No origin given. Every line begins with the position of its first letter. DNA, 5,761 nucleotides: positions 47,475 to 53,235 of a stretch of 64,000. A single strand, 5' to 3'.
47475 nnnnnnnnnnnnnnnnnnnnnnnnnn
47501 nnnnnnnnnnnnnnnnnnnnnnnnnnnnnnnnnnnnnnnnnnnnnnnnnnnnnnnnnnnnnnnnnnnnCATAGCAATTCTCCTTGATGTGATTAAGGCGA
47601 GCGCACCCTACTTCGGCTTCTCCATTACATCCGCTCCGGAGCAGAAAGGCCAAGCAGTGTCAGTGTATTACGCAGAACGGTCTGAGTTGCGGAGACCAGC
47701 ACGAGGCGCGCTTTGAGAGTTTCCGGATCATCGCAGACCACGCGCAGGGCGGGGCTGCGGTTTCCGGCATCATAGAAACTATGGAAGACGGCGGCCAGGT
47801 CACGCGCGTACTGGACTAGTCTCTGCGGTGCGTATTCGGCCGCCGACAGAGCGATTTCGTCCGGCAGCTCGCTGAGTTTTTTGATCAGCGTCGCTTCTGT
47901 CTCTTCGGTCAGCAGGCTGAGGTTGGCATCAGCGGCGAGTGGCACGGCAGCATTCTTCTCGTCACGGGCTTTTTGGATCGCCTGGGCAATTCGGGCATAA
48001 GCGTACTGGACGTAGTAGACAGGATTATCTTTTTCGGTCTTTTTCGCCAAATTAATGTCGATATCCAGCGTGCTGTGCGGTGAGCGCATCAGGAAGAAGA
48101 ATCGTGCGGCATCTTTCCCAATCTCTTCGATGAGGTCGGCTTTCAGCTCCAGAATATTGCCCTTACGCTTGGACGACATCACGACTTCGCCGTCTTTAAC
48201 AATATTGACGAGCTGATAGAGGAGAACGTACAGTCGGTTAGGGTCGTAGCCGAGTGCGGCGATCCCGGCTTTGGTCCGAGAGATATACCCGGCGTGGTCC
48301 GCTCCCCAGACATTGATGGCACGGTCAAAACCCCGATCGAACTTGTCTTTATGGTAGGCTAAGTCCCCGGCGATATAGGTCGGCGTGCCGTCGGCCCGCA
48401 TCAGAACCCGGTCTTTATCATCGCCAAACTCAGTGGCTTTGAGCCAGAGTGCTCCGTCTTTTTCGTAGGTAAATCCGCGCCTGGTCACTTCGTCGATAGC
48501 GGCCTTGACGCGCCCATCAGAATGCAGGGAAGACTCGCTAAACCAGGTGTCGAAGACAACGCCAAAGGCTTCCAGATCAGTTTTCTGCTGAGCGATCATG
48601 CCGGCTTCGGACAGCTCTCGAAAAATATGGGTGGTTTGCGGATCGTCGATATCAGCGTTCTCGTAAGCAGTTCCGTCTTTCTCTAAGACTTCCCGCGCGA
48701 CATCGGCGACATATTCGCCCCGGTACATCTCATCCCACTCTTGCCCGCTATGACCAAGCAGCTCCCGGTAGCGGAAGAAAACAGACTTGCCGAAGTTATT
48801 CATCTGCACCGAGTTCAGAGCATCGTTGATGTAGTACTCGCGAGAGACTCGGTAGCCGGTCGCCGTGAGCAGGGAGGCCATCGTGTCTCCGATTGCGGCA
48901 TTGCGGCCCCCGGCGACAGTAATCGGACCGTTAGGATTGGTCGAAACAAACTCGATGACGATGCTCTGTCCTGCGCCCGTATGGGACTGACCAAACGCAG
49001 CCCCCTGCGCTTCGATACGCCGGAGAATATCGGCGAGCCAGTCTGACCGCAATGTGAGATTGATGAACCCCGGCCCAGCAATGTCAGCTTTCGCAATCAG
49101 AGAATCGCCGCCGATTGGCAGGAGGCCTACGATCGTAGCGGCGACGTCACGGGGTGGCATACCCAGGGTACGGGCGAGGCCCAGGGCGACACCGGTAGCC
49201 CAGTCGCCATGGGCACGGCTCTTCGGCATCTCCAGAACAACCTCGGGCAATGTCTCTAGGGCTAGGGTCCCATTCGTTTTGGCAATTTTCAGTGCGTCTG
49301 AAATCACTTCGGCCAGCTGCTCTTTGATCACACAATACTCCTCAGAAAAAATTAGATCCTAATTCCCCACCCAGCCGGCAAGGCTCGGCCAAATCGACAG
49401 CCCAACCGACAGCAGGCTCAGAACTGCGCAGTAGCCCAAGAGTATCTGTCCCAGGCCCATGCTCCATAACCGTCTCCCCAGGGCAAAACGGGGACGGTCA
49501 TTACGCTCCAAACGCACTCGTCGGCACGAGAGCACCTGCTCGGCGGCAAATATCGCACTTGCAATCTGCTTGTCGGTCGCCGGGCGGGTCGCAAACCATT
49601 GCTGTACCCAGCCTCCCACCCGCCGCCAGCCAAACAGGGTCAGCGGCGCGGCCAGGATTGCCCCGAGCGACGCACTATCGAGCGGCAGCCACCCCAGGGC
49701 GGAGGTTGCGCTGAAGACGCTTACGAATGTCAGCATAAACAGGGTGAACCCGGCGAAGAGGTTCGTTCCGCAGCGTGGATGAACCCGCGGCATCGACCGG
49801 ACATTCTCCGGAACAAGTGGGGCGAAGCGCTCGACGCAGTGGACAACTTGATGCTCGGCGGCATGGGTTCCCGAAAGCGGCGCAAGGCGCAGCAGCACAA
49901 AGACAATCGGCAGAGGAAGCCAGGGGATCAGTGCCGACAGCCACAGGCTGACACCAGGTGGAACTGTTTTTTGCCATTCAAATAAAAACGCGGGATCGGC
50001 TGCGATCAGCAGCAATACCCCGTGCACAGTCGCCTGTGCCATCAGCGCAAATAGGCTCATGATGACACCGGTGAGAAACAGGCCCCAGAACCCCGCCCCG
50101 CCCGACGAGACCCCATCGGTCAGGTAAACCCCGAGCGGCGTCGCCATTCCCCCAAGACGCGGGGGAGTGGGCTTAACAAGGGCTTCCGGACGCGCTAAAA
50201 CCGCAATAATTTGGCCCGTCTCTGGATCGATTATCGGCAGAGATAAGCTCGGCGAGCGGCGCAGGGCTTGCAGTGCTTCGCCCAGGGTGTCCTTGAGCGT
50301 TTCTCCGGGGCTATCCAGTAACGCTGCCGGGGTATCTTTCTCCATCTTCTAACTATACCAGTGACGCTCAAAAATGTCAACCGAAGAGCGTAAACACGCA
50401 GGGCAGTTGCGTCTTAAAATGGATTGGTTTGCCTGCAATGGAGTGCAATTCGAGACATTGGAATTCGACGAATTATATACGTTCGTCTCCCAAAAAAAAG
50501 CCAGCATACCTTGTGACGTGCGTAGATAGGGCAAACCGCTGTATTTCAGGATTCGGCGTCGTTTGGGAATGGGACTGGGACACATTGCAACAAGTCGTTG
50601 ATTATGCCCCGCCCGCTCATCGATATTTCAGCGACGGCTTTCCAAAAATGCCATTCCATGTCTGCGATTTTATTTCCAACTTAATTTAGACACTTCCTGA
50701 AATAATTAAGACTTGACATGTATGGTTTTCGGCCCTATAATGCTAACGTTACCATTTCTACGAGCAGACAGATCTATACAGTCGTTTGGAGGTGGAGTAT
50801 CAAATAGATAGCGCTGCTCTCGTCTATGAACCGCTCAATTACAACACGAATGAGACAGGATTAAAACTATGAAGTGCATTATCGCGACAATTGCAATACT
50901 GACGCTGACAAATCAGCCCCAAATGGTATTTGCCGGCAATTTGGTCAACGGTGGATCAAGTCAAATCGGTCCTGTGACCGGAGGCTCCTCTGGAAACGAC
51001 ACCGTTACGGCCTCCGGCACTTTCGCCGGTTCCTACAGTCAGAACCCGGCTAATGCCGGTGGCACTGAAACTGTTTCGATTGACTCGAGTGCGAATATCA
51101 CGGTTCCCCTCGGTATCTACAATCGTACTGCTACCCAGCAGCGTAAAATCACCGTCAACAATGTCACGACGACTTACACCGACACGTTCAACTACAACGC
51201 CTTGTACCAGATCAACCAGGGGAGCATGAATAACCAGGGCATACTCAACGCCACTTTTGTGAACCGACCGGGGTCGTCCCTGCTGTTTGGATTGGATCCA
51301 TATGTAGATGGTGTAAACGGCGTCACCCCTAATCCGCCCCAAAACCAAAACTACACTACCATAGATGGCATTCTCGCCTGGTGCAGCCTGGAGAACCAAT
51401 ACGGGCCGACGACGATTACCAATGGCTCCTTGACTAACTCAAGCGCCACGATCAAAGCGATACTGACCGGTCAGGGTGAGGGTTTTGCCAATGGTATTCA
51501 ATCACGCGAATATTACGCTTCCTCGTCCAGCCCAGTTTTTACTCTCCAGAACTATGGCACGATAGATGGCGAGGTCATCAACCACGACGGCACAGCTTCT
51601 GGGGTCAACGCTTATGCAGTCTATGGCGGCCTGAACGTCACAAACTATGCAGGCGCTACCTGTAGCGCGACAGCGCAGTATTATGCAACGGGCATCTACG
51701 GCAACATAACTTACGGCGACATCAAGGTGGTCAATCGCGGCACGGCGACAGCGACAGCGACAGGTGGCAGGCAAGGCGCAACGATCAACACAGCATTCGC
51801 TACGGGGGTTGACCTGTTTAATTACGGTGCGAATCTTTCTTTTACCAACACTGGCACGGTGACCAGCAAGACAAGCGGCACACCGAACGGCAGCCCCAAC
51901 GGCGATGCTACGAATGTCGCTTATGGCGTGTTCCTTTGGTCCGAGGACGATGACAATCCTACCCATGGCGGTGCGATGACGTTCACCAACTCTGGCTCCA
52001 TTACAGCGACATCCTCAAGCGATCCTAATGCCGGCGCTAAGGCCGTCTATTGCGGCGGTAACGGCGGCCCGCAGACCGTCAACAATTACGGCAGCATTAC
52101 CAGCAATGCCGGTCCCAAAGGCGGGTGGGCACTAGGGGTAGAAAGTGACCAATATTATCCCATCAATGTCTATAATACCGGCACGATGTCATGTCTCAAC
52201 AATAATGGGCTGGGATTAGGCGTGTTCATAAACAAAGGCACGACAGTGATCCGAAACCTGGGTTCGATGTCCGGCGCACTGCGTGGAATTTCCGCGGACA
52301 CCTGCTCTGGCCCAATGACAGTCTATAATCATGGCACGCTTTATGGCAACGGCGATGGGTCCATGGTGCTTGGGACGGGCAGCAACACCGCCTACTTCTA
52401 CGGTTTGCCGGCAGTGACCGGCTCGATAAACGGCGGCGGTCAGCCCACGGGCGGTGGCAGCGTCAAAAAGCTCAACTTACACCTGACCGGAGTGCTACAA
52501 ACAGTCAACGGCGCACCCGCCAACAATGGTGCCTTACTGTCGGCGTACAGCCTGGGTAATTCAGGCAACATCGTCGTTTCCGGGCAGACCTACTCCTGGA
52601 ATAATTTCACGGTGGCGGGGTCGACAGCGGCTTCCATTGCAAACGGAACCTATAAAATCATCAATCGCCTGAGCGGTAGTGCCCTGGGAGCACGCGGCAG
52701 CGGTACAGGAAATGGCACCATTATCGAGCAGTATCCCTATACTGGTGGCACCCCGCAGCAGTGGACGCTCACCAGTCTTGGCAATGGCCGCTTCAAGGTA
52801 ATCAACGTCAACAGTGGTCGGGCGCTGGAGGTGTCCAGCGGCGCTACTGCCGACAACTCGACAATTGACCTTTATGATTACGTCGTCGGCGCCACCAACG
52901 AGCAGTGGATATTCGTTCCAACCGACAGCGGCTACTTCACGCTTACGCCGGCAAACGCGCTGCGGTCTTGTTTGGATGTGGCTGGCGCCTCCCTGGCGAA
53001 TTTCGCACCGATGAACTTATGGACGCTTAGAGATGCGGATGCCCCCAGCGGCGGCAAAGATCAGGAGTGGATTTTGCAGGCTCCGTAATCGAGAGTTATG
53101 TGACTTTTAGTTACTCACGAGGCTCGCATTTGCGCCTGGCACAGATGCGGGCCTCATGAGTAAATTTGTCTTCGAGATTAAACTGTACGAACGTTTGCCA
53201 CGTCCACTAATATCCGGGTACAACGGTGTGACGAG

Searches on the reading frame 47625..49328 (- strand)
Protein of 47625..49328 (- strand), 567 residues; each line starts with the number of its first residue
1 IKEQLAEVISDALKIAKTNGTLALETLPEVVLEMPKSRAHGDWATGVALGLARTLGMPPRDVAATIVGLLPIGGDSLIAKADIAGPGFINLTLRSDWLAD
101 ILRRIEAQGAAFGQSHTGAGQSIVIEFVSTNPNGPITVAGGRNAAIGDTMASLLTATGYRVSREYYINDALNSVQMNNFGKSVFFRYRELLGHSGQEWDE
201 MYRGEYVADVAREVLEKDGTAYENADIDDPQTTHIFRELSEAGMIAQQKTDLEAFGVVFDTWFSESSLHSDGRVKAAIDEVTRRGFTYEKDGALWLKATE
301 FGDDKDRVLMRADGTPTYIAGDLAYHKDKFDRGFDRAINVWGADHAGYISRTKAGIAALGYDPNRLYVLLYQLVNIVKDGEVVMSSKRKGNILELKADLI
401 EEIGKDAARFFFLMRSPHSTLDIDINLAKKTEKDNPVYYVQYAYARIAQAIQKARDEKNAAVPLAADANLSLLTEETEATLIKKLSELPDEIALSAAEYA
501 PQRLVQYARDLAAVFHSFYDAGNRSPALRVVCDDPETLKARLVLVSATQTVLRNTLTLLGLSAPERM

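Call 64: search_protein_families(library=pfam, proteins=[window:47625-49328:-], max_evalue=0.00001)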
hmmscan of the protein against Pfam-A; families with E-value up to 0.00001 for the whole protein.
window:47625-49328:- (567 aa): 3 families
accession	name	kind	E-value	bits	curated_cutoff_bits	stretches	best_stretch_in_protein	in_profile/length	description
PF05746.21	DALR_1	-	3.1e-29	101.9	22.3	1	440-567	1-117/117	DALR anticodon binding domain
PF03485.21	Arg_tRNA_synt_N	-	2.3e-18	67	21.5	1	4-93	2-85/85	Arginyl tRNA synthetase N terminal domain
PF00750.26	tRNA-synt_1d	-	4e-18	65.9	23.3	1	114-405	13-300/349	tRNA synthetases class I (R), catalytic domain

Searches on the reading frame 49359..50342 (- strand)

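Call 64: search_protein_families(library=pfam, proteins=[window:49359-50342:-], max_evalue=0.00001)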
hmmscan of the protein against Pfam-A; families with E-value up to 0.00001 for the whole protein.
window:49359-50342:- (327 aa): 2 families
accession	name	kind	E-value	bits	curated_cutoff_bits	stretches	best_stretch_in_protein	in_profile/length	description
PF07136.16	DUF1385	-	1.8e-12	47.5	22.1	1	160-211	103-149/227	Protein of unknown function (DUF1385)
PF19928.4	DUF6391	-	2.5e-06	28.1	33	0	187-257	66-128/134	Domain of unknown function (DUF6391)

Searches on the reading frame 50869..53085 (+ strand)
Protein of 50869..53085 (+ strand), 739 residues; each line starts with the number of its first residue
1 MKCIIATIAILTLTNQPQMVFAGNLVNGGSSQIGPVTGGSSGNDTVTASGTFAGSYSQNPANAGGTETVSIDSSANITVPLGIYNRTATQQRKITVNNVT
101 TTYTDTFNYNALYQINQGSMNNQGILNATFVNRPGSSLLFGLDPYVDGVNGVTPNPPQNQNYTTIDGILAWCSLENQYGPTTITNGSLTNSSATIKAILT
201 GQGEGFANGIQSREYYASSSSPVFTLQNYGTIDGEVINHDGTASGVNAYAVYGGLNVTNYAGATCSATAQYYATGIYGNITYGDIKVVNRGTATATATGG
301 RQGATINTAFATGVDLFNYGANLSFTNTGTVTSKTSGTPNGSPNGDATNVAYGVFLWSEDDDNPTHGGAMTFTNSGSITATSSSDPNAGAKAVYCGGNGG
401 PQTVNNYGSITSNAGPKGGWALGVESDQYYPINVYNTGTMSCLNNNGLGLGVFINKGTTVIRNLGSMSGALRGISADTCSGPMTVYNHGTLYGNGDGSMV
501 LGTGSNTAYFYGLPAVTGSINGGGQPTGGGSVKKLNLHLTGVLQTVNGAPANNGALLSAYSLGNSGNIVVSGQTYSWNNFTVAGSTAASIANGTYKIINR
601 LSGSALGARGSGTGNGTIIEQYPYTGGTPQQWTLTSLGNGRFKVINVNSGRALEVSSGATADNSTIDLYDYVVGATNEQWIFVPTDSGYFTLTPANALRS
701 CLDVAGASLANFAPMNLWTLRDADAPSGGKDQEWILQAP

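Call 64: search_protein_families(library=pfam, proteins=[window:50869-53085:+], max_evalue=0.00001)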
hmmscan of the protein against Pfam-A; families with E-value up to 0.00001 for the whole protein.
window:50869-53085:+ (739 aa): 2 families
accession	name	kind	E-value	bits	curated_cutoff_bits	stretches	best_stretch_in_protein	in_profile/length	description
PF14200.12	RicinB_lectin_2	-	4.4e-31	107.9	25.6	2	589-669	9-89/89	Ricin-type beta-trefoil lectin domain-like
PF00652.28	Ricin_B_lectin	-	3e-09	37.6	29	1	594-719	2-116/126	Ricin-type beta-trefoil lectin domain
